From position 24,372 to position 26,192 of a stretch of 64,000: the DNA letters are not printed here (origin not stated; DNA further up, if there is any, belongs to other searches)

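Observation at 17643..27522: Nine-gene exported proteolytic network: three caspase homologues, an S1 protease, a serpin, four DUF4384 domains and OmpA/PG-binding anchors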

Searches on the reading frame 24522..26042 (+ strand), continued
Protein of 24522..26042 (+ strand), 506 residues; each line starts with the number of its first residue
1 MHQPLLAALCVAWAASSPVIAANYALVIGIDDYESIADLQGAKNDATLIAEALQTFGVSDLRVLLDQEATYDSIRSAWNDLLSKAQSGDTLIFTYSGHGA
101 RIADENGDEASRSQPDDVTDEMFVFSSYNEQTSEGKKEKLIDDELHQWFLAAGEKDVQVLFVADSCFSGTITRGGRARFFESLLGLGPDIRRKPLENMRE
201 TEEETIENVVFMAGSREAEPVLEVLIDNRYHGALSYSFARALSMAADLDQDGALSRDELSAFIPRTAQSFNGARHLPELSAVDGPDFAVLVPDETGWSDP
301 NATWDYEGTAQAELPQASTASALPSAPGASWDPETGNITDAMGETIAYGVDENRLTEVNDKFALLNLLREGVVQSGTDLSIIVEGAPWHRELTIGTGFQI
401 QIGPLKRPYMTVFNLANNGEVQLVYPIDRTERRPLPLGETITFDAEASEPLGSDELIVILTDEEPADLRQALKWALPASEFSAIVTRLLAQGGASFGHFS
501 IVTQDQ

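Call 46: find_encoding_contigs(protein=P0184, flank=10000, max_places=1)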
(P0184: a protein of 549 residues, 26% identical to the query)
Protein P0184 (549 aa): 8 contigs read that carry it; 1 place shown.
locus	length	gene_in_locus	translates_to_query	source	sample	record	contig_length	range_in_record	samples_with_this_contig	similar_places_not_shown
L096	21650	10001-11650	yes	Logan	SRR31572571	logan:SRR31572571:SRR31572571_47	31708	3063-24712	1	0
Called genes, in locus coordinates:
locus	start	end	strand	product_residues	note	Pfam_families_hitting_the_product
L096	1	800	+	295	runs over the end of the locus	PF00698:Acyl_transf_1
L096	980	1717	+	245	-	PF00106:adh_short, PF08659:KR, PF23441:SDR, PF01370:Epimerase (weak), PF13561:adh_short_C2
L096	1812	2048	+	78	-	PF00550:PP-binding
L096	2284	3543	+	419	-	PF00109:ketoacyl-synt, PF02801:Ketoacyl-synt_C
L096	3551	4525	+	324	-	PF02618:YceG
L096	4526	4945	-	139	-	-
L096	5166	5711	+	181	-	PF00578:AhpC-TSA, PF08534:Redoxin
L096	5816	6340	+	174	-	PF13563:2_5_RNA_ligase2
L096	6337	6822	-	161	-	-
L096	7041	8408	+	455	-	-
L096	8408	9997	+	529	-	PF00656:Peptidase_C14, PF03781:FGE-sulfatase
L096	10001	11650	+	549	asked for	PF00656:Peptidase_C14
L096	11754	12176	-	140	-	PF05443:ROS_MUCR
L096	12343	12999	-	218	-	PF13302:Acetyltransf_3 (weak), PF00583:Acetyltransf_1 (weak)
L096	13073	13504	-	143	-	-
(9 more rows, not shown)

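Call 58: search_solved_structures(query=window:24522-26042:+, max_evalue=0.01, show_alignments=2)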
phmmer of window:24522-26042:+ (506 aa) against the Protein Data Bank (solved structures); distinct sequences matched with E-value up to 0.01: 11.
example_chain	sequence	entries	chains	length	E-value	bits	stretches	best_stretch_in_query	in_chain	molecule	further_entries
4f6o_A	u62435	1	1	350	1.8e-09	40.2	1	23-171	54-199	Metacaspase-1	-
4f6p_A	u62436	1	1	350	3.2e-08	36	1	23-171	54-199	Metacaspase-1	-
7qp0_A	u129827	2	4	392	8e-08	34.7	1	22-171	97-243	Metacaspase-1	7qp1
6w8s_A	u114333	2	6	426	3.1e-07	32.8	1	25-111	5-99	Metacaspase-4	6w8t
6w8r_A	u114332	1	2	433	3.6e-07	32.6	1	25-110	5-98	Metacaspase-4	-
3bij_A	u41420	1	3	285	7.8e-05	24.9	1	63-189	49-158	Uncharacterized protein GSU0716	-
8a53_A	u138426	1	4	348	0.00016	23.9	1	22-107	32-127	Metacaspase-9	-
9n3d_A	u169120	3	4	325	0.00017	23.8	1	23-106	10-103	Metacaspase-9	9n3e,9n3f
4afr_A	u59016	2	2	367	0.00042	22.4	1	22-171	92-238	METACASPASE | METACASPASE MCA2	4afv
4afp_A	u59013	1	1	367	0.00087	21.4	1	22-170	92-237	METACASPASE MCA2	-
4af8_A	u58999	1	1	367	0.00087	21.4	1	22-170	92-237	METACASPASE MCA2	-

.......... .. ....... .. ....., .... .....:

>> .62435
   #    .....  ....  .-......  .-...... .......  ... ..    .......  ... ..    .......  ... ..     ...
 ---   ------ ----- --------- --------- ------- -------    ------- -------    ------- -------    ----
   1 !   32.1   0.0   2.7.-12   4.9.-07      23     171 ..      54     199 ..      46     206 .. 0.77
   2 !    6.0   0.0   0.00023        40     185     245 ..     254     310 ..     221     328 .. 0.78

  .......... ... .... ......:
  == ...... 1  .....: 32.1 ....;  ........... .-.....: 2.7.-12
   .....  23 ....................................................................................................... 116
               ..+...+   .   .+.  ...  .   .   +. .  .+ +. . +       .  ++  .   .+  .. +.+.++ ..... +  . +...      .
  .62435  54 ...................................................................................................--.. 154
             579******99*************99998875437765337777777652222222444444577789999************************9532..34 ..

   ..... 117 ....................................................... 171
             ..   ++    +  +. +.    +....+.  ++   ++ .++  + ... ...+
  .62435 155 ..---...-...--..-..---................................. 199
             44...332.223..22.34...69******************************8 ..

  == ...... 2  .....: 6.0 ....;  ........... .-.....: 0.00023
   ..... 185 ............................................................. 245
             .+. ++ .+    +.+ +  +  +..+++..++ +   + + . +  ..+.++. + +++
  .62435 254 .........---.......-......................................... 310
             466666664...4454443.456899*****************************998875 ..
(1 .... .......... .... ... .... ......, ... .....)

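Call 71: find_encoding_contigs(protein=P0151, flank=10000, max_places=1)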
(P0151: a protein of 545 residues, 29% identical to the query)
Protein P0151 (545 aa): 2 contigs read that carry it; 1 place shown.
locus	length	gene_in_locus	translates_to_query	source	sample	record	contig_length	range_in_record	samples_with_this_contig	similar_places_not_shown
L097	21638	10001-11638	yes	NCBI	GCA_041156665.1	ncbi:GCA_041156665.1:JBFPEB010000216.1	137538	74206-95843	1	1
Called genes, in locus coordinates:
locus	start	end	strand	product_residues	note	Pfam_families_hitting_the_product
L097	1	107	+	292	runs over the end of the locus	PF06719:AraC_N, PF00165:HTH_AraC (faint), PF12833:HTH_18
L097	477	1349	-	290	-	-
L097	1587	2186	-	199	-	-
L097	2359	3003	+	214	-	PF01810:LysE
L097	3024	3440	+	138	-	PF08818:DUF1801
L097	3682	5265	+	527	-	PF01936:NYN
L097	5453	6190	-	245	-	PF02834:LigT_PEase (faint), PF06299:DUF1045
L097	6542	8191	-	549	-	PF02776:TPP_enzyme_N, PF00205:TPP_enzyme_M, PF02775:TPP_enzyme_C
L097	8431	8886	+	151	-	PF01322:Cytochrom_C_2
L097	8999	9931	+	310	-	PF13442:Cytochrome_CBB3 (faint), PF00034:Cytochrom_C (faint)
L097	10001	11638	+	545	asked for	PF00656:Peptidase_C14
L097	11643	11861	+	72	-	PF01206:TusA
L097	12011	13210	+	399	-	PF02784:Orn_Arg_deC_N, PF00278:Orn_DAP_Arg_deC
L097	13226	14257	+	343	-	PF01916:DS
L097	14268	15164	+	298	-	PF00491:Arginase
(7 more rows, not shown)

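Call 72: find_encoding_contigs(protein=P0160, flank=10000, max_places=1)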
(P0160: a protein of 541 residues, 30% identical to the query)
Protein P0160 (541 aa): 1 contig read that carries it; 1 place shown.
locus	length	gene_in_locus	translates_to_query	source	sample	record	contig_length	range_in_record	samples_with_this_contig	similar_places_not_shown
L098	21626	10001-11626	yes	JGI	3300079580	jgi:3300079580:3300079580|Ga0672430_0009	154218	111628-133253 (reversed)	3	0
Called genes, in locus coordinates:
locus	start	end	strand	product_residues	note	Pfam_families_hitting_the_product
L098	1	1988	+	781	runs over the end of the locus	PF17191:RecG_wedge, PF01336:tRNA_anti-codon (faint), PF00176:SNF2-rel_dom (weak), PF00270:DEAD, PF04851:ResIII, PF00271:Helicase_C, PF22590:Cas3-like_C_2 (weak), PF19833:RecG_dom3_C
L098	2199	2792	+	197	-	PF05685:Uma2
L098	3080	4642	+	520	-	PF14516:AAA_35, PF13401:AAA_22 (faint), PF28130:DUF8371 (weak)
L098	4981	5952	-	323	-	PF05569:Peptidase_M56 (weak), PF01435:Peptidase_M48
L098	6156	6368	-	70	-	-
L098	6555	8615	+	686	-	PF00989:PAS (weak), PF00512:HisKA, PF02518:HATPase_c, PF00072:Response_reg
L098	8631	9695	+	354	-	-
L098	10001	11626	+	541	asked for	PF00656:Peptidase_C14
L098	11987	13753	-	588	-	PF00664:ABC_membrane (weak), PF02463:SMC_N (faint), PF00005:ABC_tran, PF13304:AAA_21 (faint)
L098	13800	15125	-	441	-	-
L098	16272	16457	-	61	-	-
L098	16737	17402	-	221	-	PF14103:DUF4276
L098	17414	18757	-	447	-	PF02463:SMC_N, PF11398:DUF2813 (weak), PF13175:AAA_15, PF13476:AAA_23 (weak), PF13304:AAA_21, PF13175:AAA_15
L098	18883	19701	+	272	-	PF22557:DuOB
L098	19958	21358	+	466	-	PF01134:GIDA (weak), PF07992:Pyr_redox_2, PF13434:Lys_Orn_oxgnase (faint), PF00070:Pyr_redox (weak), PF02852:Pyr_redox_dim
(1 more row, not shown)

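Call 75: search_protein_families(library=pfam, proteins=[L012:934-4515:-, L012:5492-6622:-, L012:6725-7753:-, L012:7760-8881:-, L012:9872-11491:+, L012:11394-15563:+, L011:14411-15850:+, L011:4661-5329:+, L011:5342-6517:+], max_evalue=0.001)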
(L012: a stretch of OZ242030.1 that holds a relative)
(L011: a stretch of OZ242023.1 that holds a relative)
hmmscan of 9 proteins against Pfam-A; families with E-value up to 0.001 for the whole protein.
L012:934-4515:- (1193 aa): 9 families
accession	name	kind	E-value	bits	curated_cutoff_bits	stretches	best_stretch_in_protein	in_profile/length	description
PF12796.13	Ank_2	-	1.4e-111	365.7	27.3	8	624-704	10-87/90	Ankyrin repeats (3 copies)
PF00023.36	Ank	-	9.3e-106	340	21.1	12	775-807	1-33/33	Ankyrin repeat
PF13637.12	Ank_4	-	3.1e-93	304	22.7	14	714-762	1-49/50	Ankyrin repeats (many copies)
PF13606.12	Ank_3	-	9.8e-81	255.2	22.3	5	710-738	2-30/30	Ankyrin repeat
PF13857.12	Ank_5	-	2.2e-80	264.1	27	10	762-816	1-56/56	Ankyrin repeats (many copies)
PF00656.27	Peptidase_C14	-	1.4e-31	110.4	21.4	1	50-271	2-228/233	Caspase domain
PF01471.23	PG_binding_1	-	4.3e-12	46.5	23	1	914-967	1-54/57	Putative peptidoglycan binding domain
PF20909.2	SpGH101_helical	-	5.9e-06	26.6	27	0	1137-1152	40-55/60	Endo-alpha-N-acetylgalactosaminidase, helical bundle domain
PF08823.16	PG_binding_2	-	1.6e-05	25.5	21.1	0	906-952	6-52/74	Putative peptidoglycan binding domain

L012:5492-6622:- (376 aa): 2 families
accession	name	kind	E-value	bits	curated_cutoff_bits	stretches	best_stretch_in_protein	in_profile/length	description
PF02371.22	Transposase_20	-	3.8e-19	69.3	21.3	1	254-333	2-83/87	Transposase IS116/IS110/IS902 family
PF01548.23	DEDD_Tnp_IS110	-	5.4e-18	65.7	29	1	67-208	1-149/155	Transposase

L012:6725-7753:- (342 aa): 1 family
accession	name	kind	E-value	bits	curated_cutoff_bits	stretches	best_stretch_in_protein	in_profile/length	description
PF00691.25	OmpA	-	1.5e-12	48.2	27.2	1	237-319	1-86/98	OmpA family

L012:7760-8881:- (373 aa): 1 family
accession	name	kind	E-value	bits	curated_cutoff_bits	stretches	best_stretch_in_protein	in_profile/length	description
PF14326.11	DUF4384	-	1.4e-42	144.1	27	2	77-157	1-81/81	Domain of unknown function (DUF4384)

L012:9872-11491:+ (539 aa): 1 family
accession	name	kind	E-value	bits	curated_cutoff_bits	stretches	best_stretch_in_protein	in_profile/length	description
PF00656.27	Peptidase_C14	-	6e-14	52.7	21.4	1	44-307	5-228/233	Caspase domain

L012:11394-15563:+ (1389 aa): 10 families
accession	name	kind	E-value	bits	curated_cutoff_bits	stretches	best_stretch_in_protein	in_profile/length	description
PF12796.13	Ank_2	-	1.2e-145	474.9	27.3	11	1132-1223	1-89/90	Ankyrin repeats (3 copies)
PF00023.36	Ank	-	8.7e-132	421.7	21.1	16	1160-1190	1-31/33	Ankyrin repeat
PF13637.12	Ank_4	-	3.9e-109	354.5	22.7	15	580-629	1-50/50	Ankyrin repeats (many copies)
PF13857.12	Ank_5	-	4.6e-103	336.4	27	15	892-944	1-54/56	Ankyrin repeats (many copies)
PF13606.12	Ank_3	-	5.7e-99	310.9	22.3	3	1160-1189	1-30/30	Ankyrin repeat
PF00656.27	Peptidase_C14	-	9.6e-32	111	21.4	1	81-302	2-228/233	Caspase domain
PF01471.23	PG_binding_1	-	5.6e-13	49.3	23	1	978-1031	1-54/57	Putative peptidoglycan binding domain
PF23745.1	ANK_LRRK2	-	2.9e-08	34.1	27.5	0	1251-1318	22-89/130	LRRK2 ANK repeat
PF08823.16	PG_binding_2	-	1.5e-05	25.6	21.1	0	971-1016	7-52/74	Putative peptidoglycan binding domain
PF12833.13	HTH_18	-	0.00082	20.1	33.6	0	1161-1188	21-48/80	Helix-turn-helix domain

L011:14411-15850:+ (479 aa): 1 family
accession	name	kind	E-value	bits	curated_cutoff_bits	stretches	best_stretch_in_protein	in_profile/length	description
PF00079.25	Serpin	-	4.1e-68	230.7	27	2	186-474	79-370/370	Serpin (serine protease inhibitor)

L011:4661-5329:+ (222 aa): 1 family
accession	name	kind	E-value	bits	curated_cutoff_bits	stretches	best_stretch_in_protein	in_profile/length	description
PF14326.11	DUF4384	-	7.9e-22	77.6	27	1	88-168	1-81/81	Domain of unknown function (DUF4384)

L011:5342-6517:+ (391 aa): 1 family
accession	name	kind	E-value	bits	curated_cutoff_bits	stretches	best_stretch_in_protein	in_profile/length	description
PF14326.11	DUF4384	-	2.3e-45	153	27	2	94-174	1-81/81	Domain of unknown function (DUF4384)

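Call 84: search_protein_families(library=ncbifam, proteins=[window:24522-26042:+], max_evalue=0.01)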
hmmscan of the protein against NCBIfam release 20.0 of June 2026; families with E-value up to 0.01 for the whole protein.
window:24522-26042:+ (506 aa): 1 family
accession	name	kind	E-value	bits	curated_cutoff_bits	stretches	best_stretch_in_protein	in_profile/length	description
NF047832.1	caspase_w_EACC1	subfamily_domain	8.1e-09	35.3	140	1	24-102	2-84/211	caspase, EACC1-associated type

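Call 87: search_dna_similar(query=window:24522-26042:+, collection=plasmids, mode=protein, max_rows=15)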
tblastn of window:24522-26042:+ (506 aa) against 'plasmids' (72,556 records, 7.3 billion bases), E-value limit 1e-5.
Records with a match: 203; places in all: 216; records where one place covers at least 80% of the query: 78.
Best place of each record, by identity: <60% 203.
By first word of the organism name: Rhizobium 96; Pseudosulfitobacter 46; Streptomyces 16; Bacillus 6; Nostoc 5; Sinorhizobium 5; Azospirillum 4; Leptolyngbya 3; Acaryochloris 2; Sulfitobacter 2; and 17 more.
By predicted mobility (MOB-suite, as given by PLSDB): non-mobilizable 126; mobilizable 45; conjugative 32.
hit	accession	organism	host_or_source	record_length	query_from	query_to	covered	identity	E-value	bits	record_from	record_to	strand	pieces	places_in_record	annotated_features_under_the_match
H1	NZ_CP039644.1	Azospirillum sp. TSA2s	Soil,rice paddy soil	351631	6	491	96%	30.3%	4e-43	171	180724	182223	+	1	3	caspase family protein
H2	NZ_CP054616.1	Azospirillum oryzae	cell culture,soil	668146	17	503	96%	29.5%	5e-41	165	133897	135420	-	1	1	caspase family protein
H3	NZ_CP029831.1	Azospirillum ramasamyi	single cell,Cow dung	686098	6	503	98%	28.7%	6e-41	165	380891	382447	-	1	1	caspase family protein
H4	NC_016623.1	Azospirillum lipoferum 4B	-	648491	17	503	96%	28.3%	1e-39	160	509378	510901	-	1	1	caspase family protein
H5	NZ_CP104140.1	Rhizobium sp. WSM1274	Vicia sp.,cell culture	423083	10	465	90%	25.7%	6e-22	107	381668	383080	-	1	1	caspase family protein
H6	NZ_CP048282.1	Rhizobium leguminosarum bv. viciae 248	Fava bean,whole organism,nodules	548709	11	473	92%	25.2%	4e-25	117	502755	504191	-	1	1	caspase family protein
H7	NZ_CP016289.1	Rhizobium leguminosarum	Vavilovia formosa,cell culture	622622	10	473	92%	25.2%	4e-23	110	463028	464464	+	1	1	caspase family protein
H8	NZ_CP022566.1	Rhizobium leguminosarum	Root nodule,Pisum sativum root-nodule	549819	11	465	90%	25.6%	3e-23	111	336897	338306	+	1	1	caspase family protein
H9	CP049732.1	Rhizobium leguminosarum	Pisum sativum,Pisum sativum nodules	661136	10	465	90%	25.4%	6e-22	107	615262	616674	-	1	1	caspase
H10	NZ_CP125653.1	Rhizobium sp. BT04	Phaseolus vulgaris,Pure culture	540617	17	465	89%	25.8%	4e-22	107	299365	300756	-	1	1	caspase family protein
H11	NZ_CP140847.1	Rhizobium johnstonii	Trifolium pratense,whole organism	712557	10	465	90%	25.4%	5e-22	107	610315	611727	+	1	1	caspase family protein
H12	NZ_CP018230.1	Rhizobium leguminosarum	Vavilovia formosa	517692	11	465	90%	25.4%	4e-22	108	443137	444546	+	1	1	caspase family protein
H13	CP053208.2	Rhizobium leguminosarum bv. trifolii TA1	Trifolium spumosum L. (Annual ...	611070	10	465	90%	25.3%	2e-21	106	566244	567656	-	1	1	caspase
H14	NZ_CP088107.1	Rhizobium ruizarguesonis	cell culture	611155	10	465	90%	25.3%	2e-21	106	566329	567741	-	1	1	caspase family protein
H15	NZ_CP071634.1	Rhizobium sp. NZLR1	lentil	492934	10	465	90%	25.2%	4e-22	108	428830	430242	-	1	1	caspase family protein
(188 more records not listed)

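Call 88: get_annotated_region(hit=H1, flank=9000)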
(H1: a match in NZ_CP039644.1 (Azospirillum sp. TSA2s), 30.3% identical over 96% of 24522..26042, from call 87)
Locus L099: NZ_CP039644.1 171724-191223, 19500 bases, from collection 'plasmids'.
description: Azospirillum sp. TSA2s plasmid p2, complete sequence
organism: Azospirillum sp. TSA2s (NCBI taxid 709810)
taxonomy: Bacteria; Pseudomonadota; Alphaproteobacteria; Rhodospirillales; Azospirillaceae; Azospirillum; Azospirillum sp. TSA2s
host: -; source: Soil,rice paddy soil; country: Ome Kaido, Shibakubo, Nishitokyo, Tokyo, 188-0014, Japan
typing (MOB-suite, as given by PLSDB): mobilizable; replicon rep_cluster_1806; relaxase MOBP
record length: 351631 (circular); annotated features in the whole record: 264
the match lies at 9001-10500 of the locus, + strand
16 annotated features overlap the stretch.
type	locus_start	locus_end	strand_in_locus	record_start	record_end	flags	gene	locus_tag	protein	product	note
CDS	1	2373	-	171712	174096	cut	-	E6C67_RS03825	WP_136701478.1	VirB4 family type IV secretion/conjugal transfer ATPase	-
CDS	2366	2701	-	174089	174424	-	-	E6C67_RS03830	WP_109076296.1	type IV secretion system protein VirB3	-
CDS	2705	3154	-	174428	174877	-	-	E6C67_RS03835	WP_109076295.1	TrbC/VirB2 family protein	-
CDS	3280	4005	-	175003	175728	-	-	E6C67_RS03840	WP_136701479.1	lytic transglycosylase domain-containing protein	-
CDS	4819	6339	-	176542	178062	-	-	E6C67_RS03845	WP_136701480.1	caspase family protein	-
CDS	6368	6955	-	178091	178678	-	-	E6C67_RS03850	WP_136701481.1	DUF4384 domain-containing protein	-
CDS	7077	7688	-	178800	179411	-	-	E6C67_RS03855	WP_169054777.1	OmpA family protein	-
CDS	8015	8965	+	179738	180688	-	-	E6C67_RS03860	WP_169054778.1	OmpA family protein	-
CDS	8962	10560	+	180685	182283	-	-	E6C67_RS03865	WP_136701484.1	caspase family protein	-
CDS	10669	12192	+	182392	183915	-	-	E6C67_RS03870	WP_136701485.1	caspase family protein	-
CDS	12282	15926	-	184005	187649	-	-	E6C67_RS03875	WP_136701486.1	tubulin-like doman-containing protein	-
CDS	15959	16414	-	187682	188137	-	-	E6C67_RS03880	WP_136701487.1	hypothetical protein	-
CDS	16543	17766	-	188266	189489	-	-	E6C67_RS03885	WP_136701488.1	hypothetical protein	-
CDS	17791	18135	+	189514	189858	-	-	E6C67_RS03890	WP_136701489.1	hypothetical protein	-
CDS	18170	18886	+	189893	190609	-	-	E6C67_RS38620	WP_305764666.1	OmpA family protein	-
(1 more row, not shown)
